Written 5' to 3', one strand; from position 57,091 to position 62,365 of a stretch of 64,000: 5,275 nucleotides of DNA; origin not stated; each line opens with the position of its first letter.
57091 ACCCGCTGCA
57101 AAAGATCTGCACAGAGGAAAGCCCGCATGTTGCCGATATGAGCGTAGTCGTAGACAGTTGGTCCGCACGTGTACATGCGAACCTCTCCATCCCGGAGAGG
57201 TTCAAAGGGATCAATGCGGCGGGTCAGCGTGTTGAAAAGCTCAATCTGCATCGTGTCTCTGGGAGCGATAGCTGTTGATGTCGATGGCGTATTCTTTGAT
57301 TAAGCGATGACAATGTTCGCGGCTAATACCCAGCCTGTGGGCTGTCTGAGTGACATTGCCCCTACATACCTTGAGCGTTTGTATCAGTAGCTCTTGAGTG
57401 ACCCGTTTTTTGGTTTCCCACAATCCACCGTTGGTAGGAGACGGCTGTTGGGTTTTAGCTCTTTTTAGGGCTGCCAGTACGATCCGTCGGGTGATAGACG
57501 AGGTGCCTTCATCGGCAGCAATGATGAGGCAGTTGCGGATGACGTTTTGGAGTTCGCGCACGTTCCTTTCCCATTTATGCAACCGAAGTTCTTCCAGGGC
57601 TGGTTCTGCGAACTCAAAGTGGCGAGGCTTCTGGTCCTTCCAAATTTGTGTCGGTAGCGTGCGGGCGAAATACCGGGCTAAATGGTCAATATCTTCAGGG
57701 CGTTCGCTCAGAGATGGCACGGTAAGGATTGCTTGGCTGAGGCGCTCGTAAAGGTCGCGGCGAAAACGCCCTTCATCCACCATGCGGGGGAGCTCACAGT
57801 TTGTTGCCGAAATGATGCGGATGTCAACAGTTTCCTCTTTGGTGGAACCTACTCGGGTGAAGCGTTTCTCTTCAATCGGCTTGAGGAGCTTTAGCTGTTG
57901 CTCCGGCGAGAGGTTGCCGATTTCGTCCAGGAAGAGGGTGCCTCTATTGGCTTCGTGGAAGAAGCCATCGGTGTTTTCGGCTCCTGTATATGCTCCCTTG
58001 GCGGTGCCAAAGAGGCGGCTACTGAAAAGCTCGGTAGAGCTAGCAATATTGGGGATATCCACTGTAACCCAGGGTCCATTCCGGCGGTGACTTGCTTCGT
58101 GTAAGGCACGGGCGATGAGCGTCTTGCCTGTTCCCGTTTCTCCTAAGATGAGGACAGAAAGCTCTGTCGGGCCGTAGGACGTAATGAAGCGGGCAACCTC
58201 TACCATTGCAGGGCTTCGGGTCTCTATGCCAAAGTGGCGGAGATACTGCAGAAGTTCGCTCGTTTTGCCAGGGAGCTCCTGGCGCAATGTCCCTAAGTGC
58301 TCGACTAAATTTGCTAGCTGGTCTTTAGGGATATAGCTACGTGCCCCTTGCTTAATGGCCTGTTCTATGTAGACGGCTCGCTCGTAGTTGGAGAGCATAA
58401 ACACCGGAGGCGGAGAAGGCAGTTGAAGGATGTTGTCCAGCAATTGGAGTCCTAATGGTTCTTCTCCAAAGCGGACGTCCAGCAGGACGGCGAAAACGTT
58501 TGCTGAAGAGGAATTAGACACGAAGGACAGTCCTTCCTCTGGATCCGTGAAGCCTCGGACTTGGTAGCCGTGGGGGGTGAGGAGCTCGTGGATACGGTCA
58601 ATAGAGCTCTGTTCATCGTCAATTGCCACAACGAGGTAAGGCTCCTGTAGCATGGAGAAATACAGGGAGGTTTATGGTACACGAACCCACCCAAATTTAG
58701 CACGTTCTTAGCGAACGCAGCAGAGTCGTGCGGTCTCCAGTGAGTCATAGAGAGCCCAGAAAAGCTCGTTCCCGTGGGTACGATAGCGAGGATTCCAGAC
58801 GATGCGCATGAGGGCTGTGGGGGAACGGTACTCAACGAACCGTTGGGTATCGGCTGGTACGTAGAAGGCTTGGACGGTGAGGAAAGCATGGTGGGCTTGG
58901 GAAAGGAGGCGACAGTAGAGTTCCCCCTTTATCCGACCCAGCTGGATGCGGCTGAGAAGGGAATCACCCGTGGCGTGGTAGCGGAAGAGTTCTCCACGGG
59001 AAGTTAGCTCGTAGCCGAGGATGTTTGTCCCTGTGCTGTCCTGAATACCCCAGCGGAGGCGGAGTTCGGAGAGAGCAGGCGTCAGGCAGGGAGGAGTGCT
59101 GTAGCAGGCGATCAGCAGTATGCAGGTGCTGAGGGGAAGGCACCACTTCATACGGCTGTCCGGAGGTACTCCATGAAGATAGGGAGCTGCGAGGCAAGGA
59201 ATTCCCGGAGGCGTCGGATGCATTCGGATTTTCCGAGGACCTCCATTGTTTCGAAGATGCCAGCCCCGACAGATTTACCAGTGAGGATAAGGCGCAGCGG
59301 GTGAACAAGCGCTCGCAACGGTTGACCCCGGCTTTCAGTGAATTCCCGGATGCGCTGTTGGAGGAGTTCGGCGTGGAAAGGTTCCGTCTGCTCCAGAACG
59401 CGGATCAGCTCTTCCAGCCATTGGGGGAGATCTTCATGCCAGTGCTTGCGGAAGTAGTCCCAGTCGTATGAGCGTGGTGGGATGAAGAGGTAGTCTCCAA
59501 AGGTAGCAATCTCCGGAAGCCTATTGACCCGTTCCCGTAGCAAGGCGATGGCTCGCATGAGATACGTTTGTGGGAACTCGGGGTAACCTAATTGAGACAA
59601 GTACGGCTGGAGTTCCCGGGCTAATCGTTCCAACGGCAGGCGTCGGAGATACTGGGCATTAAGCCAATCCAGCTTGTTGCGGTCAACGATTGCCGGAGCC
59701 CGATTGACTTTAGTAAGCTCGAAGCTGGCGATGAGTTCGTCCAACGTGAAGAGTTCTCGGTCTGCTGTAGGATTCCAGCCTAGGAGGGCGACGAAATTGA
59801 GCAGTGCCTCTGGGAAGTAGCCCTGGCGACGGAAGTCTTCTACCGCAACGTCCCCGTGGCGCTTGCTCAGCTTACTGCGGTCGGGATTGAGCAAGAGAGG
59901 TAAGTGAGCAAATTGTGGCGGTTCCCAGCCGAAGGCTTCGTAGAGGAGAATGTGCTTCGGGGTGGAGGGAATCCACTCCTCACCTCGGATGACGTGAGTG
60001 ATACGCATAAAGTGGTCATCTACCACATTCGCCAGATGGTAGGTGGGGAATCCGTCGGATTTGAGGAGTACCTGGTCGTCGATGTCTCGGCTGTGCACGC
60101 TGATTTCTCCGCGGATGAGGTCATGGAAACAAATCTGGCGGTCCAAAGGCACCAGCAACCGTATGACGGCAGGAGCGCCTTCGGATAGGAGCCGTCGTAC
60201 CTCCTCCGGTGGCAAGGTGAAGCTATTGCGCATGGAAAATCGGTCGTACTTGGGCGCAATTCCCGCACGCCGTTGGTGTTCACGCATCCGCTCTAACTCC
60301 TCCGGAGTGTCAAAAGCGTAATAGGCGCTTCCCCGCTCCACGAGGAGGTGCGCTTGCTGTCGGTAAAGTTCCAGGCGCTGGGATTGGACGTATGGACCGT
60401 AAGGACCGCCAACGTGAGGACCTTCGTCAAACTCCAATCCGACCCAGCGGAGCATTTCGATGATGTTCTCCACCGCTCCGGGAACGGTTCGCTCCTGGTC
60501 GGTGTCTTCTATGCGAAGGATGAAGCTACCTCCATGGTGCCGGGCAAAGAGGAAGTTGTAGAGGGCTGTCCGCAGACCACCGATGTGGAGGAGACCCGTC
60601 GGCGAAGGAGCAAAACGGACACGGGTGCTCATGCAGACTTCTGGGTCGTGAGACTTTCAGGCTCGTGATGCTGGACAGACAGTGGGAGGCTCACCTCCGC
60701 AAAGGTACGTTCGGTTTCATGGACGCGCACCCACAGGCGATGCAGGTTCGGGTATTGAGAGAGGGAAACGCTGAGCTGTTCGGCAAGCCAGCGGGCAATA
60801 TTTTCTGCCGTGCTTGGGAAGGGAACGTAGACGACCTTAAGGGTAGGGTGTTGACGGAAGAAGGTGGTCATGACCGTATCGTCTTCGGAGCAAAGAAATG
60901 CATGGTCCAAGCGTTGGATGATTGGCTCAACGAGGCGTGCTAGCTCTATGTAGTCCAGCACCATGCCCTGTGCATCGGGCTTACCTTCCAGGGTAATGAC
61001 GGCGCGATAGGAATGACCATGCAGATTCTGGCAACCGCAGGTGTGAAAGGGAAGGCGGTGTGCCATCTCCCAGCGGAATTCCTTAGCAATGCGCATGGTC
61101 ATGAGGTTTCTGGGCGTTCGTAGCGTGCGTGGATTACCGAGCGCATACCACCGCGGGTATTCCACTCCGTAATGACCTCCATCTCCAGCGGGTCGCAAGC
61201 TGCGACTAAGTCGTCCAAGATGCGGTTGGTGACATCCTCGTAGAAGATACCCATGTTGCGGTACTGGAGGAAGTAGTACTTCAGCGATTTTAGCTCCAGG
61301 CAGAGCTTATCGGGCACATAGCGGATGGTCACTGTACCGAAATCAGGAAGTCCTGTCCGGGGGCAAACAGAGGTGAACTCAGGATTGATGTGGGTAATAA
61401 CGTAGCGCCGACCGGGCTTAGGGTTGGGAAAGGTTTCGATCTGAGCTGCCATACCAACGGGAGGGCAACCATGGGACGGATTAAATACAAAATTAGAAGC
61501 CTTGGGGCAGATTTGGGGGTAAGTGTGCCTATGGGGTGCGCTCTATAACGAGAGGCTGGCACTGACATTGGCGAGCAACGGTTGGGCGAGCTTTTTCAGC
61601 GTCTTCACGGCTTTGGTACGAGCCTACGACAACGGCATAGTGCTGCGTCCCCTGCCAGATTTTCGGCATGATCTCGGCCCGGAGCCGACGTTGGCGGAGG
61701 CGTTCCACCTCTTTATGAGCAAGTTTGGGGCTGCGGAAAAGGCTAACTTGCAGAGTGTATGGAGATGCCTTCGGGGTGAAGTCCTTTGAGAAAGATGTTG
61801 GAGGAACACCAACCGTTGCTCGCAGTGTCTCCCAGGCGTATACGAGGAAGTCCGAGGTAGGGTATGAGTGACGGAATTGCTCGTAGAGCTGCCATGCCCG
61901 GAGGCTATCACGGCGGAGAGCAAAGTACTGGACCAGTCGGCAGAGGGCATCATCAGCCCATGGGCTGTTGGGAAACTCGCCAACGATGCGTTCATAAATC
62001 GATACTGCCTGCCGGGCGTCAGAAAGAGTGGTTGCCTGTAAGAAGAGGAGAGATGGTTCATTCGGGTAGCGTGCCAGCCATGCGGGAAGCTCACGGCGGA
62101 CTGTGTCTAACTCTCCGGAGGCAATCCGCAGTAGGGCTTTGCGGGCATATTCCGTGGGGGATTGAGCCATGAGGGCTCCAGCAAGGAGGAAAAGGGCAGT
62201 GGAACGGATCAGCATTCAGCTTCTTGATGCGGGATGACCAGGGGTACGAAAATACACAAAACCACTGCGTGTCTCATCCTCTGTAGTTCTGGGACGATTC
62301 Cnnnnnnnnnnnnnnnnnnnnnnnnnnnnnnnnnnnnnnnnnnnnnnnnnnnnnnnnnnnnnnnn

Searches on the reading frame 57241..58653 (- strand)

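Call 18: search_protein_families(library=pfam, proteins=[window:57241-58653:-], max_evalue=0.01)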
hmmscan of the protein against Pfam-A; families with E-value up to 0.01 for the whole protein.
window:57241-58653:- (470 aa): 13 families
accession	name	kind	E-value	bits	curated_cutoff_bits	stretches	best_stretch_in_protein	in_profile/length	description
PF00158.32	Sigma54_activat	-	6.4e-55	185.8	20.2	1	145-308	3-165/168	Sigma-54 interaction domain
PF14532.12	Sigma54_activ_2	-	2.5e-18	67.1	25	1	146-315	3-138/138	Sigma-54 interaction domain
PF00072.30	Response_reg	-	8.1e-13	49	30.2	1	8-118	1-108/111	Response regulator receiver domain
PF25601.1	AAA_lid_14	-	5.3e-11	42.6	27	1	317-401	2-79/87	AAA+ ATPase lid domain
PF07728.20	AAA_5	-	9.8e-10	39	22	1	167-285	2-122/139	AAA domain (dynein-related subfamily)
PF02954.25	HTH_8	-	1.5e-07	31.5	22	1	420-446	7-33/42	Bacterial regulatory protein, Fis family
PF07724.20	AAA_2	-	1.1e-06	29.3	27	1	165-296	4-135/166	AAA domain (Cdc48 subfamily)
PF13401.12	AAA_22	-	1.5e-06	29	27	1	164-258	5-105/130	AAA domain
PF00004.35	AAA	-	1.8e-06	28.9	21.2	1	167-292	1-114/131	ATPase family associated with various cellular activities (AAA)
PF13191.12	AAA_16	-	8.9e-06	26.7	32.6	1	164-221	24-85/167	AAA ATPase domain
PF01078.27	Mg_chelatase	-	1.2e-05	25.2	20.3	1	166-285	24-157/207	Magnesium chelatase, subunit ChlI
PF20030.5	bpMoxR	-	0.003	17.1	27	1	167-289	34-148/205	MoxR domain in the MoxR-vWA-beta-propeller ternary systems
PF03709.21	OKR_DC_1_N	-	0.0045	17.7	29.3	0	16-96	4-78/111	Orn/Lys/Arg decarboxylase, N-terminal domain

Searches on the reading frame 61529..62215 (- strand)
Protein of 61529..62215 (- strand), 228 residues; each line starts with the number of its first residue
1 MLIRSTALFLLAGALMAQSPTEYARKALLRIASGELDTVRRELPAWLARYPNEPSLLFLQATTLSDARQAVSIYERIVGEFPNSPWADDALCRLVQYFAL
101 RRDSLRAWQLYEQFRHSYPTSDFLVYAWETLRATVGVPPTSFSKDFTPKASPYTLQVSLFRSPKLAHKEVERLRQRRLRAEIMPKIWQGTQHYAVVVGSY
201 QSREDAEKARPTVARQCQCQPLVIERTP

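Call 18: search_protein_families(library=pfam, proteins=[window:61529-62215:-], max_evalue=0.01)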
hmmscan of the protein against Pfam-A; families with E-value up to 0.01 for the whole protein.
window:61529-62215:- (228 aa): 4 families
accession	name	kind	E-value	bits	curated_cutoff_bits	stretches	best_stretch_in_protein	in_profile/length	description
PF05036.18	SPOR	-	1.1e-10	42.1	21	1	150-214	2-65/76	SPOR domain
PF13174.12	TPR_6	-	2.4e-05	25.1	26.3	0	66-84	15-33/33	Tetratricopeptide repeat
PF13525.12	YfiO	-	4.9e-05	23.6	25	0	65-127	19-81/203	Outer membrane lipoprotein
PF13428.12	TPR_14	-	0.00013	22.8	23.5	0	22-61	3-42/44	Tetratricopeptide repeat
